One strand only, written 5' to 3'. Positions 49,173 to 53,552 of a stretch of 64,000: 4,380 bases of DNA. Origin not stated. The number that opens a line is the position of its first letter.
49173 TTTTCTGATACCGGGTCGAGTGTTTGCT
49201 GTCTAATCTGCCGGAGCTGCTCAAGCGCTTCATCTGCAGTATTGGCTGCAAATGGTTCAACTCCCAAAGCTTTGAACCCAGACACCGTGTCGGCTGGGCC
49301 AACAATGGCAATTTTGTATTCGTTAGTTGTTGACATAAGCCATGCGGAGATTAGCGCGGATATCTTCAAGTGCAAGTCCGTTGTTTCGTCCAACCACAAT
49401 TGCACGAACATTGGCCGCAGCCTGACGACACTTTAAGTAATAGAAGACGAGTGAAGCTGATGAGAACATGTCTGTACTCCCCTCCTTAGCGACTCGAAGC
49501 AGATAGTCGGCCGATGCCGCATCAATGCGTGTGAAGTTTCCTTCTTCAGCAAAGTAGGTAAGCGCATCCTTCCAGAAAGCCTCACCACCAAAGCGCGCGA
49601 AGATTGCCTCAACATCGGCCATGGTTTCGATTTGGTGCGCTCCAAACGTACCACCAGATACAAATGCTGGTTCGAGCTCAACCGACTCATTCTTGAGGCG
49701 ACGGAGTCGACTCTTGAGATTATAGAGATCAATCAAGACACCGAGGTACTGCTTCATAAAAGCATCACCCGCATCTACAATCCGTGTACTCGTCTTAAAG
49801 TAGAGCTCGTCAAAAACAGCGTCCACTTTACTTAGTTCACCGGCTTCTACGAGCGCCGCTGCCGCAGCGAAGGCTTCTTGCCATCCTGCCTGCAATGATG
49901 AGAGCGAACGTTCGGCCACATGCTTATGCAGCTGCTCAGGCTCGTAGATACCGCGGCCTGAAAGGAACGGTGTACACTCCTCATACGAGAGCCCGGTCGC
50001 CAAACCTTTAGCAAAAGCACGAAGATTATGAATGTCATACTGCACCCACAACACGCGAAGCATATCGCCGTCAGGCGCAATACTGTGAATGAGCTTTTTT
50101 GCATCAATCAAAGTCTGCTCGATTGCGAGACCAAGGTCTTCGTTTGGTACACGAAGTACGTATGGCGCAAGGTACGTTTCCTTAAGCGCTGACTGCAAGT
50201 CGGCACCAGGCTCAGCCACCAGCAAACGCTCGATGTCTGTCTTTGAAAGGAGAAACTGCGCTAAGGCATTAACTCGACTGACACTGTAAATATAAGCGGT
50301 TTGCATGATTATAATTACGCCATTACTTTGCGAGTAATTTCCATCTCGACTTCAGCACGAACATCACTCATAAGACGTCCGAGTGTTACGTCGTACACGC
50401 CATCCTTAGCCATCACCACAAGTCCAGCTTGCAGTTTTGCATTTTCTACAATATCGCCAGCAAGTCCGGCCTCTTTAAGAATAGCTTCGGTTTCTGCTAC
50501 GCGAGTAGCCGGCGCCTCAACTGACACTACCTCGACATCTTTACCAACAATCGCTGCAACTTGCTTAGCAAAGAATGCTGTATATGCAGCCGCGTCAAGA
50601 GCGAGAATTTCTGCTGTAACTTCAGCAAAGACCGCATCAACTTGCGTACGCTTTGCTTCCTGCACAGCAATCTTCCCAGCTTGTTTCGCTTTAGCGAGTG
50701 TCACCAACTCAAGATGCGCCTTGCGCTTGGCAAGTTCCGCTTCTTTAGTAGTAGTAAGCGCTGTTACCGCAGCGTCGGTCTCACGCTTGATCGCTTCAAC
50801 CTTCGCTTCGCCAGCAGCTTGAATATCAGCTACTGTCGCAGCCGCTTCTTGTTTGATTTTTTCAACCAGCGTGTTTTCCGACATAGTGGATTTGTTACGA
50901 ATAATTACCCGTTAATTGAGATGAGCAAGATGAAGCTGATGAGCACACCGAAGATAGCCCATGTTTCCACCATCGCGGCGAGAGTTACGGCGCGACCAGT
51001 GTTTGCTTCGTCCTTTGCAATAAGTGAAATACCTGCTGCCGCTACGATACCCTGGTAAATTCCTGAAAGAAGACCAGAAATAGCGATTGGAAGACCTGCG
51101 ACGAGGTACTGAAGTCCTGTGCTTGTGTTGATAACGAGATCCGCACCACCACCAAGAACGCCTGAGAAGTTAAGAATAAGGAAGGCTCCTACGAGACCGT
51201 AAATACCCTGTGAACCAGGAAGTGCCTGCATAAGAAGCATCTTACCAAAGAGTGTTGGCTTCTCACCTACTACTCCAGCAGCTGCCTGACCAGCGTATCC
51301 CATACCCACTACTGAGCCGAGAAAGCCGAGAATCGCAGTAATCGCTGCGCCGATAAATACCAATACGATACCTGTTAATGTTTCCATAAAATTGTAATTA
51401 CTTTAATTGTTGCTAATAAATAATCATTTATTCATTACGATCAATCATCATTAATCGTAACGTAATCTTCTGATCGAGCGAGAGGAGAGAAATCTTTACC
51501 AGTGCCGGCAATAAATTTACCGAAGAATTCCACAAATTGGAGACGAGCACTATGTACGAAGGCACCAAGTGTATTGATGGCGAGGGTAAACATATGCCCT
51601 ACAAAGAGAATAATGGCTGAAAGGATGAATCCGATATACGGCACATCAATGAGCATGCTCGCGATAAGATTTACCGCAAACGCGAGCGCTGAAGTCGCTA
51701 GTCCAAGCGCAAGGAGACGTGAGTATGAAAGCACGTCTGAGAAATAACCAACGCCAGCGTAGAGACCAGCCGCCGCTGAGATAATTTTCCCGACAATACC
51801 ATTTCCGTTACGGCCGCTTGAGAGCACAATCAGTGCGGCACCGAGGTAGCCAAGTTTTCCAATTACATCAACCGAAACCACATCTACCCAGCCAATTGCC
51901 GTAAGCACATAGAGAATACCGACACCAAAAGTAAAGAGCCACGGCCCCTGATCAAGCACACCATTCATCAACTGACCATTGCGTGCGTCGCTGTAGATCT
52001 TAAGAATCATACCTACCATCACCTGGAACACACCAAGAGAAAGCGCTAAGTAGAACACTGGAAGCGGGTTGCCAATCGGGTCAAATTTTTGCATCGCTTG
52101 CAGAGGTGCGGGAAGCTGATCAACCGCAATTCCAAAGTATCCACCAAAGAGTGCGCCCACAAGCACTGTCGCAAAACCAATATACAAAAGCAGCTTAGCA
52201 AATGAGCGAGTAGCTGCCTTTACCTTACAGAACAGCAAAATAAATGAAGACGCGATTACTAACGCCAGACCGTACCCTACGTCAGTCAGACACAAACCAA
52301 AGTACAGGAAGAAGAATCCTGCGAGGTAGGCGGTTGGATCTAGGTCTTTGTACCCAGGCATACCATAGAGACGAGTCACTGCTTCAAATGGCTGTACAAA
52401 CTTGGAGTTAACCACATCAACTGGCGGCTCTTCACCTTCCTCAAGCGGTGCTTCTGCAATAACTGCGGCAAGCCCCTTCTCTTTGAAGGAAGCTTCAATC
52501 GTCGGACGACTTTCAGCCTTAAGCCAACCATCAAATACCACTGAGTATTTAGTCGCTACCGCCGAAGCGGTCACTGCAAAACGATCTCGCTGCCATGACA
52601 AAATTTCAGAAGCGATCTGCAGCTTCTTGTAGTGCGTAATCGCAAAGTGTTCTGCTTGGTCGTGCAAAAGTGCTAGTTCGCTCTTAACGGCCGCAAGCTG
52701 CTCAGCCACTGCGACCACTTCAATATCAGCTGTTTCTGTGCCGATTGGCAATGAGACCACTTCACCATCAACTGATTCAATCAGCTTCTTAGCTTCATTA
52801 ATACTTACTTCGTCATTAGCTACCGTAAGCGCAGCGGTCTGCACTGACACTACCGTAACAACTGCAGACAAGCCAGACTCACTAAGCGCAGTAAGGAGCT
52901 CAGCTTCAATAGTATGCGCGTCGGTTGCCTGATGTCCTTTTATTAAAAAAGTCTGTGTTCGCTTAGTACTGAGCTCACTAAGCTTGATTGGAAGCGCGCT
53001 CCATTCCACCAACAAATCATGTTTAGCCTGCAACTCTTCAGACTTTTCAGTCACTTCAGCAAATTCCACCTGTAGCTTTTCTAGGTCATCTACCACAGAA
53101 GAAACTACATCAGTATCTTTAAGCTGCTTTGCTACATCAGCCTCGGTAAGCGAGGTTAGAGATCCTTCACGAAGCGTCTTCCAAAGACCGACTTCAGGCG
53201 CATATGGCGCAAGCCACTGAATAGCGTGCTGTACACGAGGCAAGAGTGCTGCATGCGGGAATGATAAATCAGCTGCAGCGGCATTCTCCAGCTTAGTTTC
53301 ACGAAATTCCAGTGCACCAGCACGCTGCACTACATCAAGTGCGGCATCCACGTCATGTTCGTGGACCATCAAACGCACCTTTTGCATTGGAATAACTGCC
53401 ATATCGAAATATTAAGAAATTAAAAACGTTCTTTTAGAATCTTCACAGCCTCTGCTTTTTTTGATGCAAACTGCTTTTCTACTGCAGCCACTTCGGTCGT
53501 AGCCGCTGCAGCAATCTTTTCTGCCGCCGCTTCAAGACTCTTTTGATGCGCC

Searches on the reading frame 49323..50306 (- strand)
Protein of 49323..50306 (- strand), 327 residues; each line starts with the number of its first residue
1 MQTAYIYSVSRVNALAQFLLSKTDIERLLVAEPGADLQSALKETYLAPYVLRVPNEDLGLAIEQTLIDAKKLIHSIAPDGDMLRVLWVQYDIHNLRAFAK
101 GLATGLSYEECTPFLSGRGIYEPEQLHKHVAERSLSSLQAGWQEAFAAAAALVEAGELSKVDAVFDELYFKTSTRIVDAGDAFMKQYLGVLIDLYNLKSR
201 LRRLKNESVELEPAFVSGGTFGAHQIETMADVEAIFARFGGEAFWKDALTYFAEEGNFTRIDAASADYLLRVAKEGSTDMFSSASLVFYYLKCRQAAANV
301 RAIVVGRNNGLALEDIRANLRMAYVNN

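Call 78: search_protein_families(library=pfam, proteins=[window:49323-50306:-], max_evalue=0.0001)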
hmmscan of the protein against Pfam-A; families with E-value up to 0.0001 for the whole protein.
window:49323-50306:- (327 aa): 1 family
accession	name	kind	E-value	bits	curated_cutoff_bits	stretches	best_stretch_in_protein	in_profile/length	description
PF01992.21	vATP-synt_AC39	-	1.8e-37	129.9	29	1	9-318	2-338/339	ATP synthase (C/AC39) subunit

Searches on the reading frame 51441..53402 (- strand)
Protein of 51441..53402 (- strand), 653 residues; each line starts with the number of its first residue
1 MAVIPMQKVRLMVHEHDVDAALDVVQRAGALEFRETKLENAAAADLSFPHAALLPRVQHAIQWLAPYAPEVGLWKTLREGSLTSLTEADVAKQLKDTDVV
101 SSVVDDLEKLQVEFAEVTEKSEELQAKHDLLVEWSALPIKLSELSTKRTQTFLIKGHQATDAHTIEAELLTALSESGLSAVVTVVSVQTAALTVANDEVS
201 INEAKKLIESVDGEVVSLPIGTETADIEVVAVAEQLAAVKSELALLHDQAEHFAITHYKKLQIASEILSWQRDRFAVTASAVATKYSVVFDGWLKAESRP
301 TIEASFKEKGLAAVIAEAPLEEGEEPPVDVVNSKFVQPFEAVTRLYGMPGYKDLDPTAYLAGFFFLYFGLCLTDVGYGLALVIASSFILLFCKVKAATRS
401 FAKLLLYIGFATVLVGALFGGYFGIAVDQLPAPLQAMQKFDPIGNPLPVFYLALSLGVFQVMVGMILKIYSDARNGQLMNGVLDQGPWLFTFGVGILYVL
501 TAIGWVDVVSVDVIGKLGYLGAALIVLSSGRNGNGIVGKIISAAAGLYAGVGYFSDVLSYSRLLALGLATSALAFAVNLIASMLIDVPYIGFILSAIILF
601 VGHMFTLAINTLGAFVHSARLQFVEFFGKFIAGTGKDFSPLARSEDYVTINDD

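Call 78: search_protein_families(library=pfam, proteins=[window:51441-53402:-], max_evalue=0.0001)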
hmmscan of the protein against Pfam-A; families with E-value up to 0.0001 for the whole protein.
window:51441-53402:- (653 aa): 1 family
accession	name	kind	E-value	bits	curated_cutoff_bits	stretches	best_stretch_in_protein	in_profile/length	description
PF01496.24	V_ATPase_I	-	1e-20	73.8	30.7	2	192-425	211-451/815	V-type ATPase 116kDa subunit family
